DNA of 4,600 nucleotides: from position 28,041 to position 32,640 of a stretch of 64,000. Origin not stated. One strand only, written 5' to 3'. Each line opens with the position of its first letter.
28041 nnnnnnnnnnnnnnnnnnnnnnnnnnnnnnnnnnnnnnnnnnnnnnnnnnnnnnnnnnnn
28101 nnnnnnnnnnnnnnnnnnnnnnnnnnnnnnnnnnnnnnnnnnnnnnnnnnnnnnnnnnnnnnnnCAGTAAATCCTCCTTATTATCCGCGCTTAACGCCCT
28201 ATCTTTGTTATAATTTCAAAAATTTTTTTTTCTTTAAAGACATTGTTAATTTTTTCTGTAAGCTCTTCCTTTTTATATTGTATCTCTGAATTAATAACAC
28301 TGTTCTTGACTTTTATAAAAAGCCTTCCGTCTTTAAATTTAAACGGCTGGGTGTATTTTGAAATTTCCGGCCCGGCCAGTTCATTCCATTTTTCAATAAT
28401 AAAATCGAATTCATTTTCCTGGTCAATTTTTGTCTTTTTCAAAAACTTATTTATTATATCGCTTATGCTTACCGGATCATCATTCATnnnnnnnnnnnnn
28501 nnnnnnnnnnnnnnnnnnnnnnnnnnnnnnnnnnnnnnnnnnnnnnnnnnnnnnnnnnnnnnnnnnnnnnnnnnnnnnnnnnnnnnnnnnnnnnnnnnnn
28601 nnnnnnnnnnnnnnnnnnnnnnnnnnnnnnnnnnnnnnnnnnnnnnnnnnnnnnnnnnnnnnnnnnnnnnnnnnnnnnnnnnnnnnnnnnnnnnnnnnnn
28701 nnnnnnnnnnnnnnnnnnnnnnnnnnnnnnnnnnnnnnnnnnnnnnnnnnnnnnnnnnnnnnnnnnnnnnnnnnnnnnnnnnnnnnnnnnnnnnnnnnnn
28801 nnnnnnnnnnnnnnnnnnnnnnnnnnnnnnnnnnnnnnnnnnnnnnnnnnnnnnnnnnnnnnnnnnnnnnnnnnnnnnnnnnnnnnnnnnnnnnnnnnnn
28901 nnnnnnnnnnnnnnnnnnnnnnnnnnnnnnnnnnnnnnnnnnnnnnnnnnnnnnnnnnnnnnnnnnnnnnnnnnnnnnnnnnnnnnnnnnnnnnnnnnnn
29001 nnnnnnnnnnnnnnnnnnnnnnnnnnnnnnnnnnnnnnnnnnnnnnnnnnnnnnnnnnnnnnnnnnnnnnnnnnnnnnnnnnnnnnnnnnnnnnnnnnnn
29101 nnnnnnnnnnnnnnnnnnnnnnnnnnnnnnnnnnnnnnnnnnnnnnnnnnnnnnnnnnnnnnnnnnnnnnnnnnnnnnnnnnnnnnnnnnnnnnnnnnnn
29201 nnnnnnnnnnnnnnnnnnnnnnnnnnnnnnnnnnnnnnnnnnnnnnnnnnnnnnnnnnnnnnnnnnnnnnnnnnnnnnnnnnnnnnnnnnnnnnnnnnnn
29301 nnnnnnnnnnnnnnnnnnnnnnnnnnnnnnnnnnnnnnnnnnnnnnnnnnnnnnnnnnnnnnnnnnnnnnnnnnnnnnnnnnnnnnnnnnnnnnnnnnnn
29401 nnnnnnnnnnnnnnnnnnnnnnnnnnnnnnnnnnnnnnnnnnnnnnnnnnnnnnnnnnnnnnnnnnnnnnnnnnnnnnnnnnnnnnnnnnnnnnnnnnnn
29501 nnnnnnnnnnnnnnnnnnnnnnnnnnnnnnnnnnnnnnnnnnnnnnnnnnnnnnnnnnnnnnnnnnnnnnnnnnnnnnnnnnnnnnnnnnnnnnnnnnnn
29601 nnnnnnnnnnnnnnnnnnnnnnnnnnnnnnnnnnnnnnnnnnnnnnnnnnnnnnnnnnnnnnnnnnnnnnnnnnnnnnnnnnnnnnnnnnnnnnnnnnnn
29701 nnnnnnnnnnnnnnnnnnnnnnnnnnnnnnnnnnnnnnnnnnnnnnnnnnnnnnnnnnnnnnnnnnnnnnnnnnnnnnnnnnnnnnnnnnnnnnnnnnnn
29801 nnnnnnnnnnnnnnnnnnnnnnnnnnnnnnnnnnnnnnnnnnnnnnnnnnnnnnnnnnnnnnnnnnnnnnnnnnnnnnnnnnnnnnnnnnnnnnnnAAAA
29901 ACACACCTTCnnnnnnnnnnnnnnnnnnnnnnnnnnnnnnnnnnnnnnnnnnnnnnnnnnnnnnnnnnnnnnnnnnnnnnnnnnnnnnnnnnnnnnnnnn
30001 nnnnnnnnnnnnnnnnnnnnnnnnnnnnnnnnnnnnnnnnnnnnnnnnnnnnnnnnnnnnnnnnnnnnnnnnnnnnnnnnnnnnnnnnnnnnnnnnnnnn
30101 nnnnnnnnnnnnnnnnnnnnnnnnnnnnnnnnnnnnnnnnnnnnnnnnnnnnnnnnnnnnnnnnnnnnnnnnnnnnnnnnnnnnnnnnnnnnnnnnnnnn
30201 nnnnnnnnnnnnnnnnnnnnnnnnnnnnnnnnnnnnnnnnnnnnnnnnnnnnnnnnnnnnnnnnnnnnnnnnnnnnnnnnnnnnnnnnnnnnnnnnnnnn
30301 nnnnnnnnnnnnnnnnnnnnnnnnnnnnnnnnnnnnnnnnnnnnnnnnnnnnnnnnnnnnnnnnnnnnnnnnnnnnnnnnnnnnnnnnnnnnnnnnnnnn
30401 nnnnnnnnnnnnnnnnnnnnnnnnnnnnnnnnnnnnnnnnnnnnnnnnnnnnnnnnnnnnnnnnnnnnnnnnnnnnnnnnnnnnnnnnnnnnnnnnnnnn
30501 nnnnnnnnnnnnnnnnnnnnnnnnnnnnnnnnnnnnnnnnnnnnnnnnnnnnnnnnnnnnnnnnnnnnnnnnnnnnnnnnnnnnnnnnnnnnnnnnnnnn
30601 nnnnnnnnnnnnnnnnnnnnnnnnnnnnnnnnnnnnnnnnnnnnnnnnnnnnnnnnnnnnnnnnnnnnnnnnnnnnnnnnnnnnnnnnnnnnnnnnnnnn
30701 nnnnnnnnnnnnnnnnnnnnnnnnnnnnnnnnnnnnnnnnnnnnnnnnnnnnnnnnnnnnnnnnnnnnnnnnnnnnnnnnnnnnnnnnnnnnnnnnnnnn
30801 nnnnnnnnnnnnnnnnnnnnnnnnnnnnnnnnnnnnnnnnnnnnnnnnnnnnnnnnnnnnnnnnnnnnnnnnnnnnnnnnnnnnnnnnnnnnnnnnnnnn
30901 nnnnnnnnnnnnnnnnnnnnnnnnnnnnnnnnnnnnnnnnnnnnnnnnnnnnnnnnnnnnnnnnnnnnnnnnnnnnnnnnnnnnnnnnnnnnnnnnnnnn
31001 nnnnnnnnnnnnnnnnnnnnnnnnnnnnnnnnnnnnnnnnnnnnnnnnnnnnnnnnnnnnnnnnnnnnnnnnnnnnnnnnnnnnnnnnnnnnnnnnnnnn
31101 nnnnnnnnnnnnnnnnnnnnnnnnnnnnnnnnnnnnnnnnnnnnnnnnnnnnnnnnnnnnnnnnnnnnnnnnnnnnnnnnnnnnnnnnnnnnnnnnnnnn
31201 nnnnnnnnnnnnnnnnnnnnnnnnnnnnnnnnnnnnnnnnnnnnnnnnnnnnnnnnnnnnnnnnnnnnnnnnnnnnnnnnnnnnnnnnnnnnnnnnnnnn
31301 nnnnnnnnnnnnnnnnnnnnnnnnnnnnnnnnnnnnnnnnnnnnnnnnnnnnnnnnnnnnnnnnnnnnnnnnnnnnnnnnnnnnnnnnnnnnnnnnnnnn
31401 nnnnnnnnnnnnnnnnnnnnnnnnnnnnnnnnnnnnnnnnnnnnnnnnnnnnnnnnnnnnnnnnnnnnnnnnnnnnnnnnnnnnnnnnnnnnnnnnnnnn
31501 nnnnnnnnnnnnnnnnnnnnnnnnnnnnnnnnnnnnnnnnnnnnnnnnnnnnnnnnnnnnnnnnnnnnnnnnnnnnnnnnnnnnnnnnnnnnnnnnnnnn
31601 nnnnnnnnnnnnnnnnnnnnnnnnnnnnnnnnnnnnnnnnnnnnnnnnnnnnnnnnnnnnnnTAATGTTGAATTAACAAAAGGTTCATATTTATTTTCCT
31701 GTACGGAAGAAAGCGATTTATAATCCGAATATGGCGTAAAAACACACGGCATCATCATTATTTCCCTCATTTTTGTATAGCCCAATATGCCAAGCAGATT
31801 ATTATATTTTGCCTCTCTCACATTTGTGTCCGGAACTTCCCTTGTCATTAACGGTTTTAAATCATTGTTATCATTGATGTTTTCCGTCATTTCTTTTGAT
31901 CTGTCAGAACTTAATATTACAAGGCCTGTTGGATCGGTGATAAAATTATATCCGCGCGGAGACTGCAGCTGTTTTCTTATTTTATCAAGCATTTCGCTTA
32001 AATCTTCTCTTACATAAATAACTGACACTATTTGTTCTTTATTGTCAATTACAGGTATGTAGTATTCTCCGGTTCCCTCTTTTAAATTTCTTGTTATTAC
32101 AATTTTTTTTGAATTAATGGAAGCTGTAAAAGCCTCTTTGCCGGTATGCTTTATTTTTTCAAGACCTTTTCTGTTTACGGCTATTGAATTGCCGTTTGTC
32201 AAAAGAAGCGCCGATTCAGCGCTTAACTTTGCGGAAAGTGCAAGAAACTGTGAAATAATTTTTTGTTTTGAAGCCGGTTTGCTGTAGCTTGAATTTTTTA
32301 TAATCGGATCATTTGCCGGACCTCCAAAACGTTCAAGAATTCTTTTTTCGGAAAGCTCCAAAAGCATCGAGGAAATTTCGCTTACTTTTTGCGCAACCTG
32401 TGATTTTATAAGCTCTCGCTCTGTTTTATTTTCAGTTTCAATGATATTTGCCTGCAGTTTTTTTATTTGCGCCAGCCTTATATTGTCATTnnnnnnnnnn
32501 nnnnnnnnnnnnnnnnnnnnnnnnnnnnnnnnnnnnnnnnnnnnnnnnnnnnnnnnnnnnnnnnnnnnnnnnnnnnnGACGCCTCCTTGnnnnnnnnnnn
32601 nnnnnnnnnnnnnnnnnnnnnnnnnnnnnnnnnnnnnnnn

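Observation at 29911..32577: Pseudo-histidine kinase inserted between gyrA and gyrB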

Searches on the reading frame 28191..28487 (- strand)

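Call 5: search_protein_families(library=pfam, proteins=[window:28191-28487:-], max_evalue=0.1)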
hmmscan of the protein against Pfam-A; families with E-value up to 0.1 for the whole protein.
window:28191-28487:- (98 aa): 3 families
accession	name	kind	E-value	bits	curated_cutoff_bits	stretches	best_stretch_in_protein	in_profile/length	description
PF05258.17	DciA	-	6.8e-18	65.1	24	1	7-92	1-87/89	Dna[CI] antecedent, DciA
PF07253.16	Gypsy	-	0.005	15.9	27.5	1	27-94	84-152/472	Gypsy protein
PF08154.18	NLE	-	0.051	14.4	23.4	0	8-32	32-56/68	NLE (NUC135) domain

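Call 6: search_protein_families(library=ncbifam, proteins=[window:28191-28487:-], max_evalue=0.1)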
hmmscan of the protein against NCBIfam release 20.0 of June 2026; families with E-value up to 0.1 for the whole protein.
window:28191-28487:- (98 aa): 2 families
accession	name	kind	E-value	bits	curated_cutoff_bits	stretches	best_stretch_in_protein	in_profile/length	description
NF001031.0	PRK00111.1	equivalog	0.00014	22.1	293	1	7-80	68-141/180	hypothetical protein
NF002871.0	PRK03195.1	equivalog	0.0081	16.1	246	1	4-84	72-152/187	DUF721 family protein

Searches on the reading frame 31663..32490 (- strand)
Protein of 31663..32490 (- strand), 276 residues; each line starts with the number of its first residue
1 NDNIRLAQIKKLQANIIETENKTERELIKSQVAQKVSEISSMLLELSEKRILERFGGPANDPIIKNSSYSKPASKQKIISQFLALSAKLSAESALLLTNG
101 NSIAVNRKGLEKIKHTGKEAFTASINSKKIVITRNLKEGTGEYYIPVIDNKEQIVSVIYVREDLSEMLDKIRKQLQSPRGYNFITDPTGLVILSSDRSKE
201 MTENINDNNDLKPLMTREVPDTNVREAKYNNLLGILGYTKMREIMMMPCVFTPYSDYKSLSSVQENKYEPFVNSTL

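Call 44: predict_structure(alignment_id=A2)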
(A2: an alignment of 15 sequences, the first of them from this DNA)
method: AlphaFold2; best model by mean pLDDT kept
length: 276 residues; sequences in the alignment: 15
mean_pLDDT: 91.0   pTM: 0.81
mean pLDDT of the five models: 91.0, 89.8, 89.8, 89.7, 89.6
residues with pLDDT >= 90: 211; 70-90: 49; 50-70: 16; < 50: 0
segments of 3 or more residues with pLDDT < 50: none
pLDDT, mean of each block of 10 residues (from residue 1): 81 81 90 97 95 94 95 96 94 95 92 90 95 93 96 96 95 93 96 95 93 91 93 94 94 85 61 63
secondary structure, 60 per line:
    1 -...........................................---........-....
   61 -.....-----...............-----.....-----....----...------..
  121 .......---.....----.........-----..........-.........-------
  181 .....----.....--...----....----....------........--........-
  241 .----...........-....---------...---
elements in order: H2-44 H48-55 H57-60 H62-66 H72-86 E92-96 E102-105 H119-127 E131-135 E140-148 E154-163 H165-173 E181-185 E190-194 H212-215 E222-229 E232-239 E246-253 H258-261

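Call 48: fold_search(model_id=the predicted structure, library=pdb)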
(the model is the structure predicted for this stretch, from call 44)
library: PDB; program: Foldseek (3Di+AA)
matches with E <= 10: 1208; with E <= 0.001: 154
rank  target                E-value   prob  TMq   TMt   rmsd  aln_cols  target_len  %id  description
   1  3by9_A                3.8e-10  1.00  0.53  0.56   8.1       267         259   16  Crystal structure of the V. cholerae Histidine Kinase DctB Sensor Domain (released 2008-08-12)
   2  6e09_A                1.3e-09  1.00  0.53  0.57   6.1       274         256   14  Crystal Structure of Helicobacter pylori TlpA Chemoreceptor Ligand Binding Domain (released 2018-09-12)
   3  4xmq_A                2.3e-09  1.00  0.62  0.68   4.3       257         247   13  Crystal structure of the sensory domain of the Campylobacter jejuni chemoreceptor Tlp3 (CcmL) (released 2015-11-04)
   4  8bmv_A                2.4e-09  1.00  0.54  0.59   5.5       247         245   13  Ligand binding domain of the P. Putida receptor McpH in complex with Uric acid (released 2024-07-24)
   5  9a69_B                3.1e-09  1.00  0.56  0.28   6.9       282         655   11  Integrative model of MCPB-MCPC by crosslinking MS and deep learning (released 2024-09-18)
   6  3by9_B                3.9e-09  1.00  0.55  0.58   8.0       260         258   16  Crystal structure of the V. cholerae Histidine Kinase DctB Sensor Domain (released 2008-08-12)
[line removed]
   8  5avf_A                6.0e-09  1.00  0.58  0.64   5.4       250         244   16  The ligand binding domain of Mlp37 with taurine (released 2016-06-01)
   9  5ave                  6.3e-09  1.00  0.51  0.55   6.2       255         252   18  The ligand binding domain of Mlp37 with serine (released 2016-03-02)
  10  6w3r_A                6.7e-09  1.00  0.63  0.70   4.2       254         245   12  Crystal structure of ligand-binding domain of Campylobacter jejuni chemoreceptor Tlp3 in complex with 3-methylisoleuci (released 2020-05-20)
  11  6w3x_A                6.7e-09  1.00  0.61  0.67   4.5       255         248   13  Crystal structure of ligand-binding domain of Campylobacter jejuni chemoreceptor Tlp3 in complex with L-valine (released 2020-05-20)
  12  8bmv_B                6.7e-09  1.00  0.54  0.59   5.9       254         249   14  Ligand binding domain of the P. Putida receptor McpH in complex with Uric acid (released 2024-07-24)
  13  9hvj                  7.1e-09  1.00  0.57  0.56   6.0       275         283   12  Ligand binding domain of Roseburia intestinalis L1-82 uracil chemoreceptor (dCache) in complex with uracil and acetate (released 2025-03-12)
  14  6ior_A                7.6e-09  1.00  0.58  0.64   4.9       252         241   13  The ligand binding domain of Mlp24 with asparagine (released 2019-03-20)
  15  6iov_B                8.0e-09  1.00  0.51  0.60   5.8       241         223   14  The ligand binding domain of Mlp37 with arginine (released 2019-11-06)
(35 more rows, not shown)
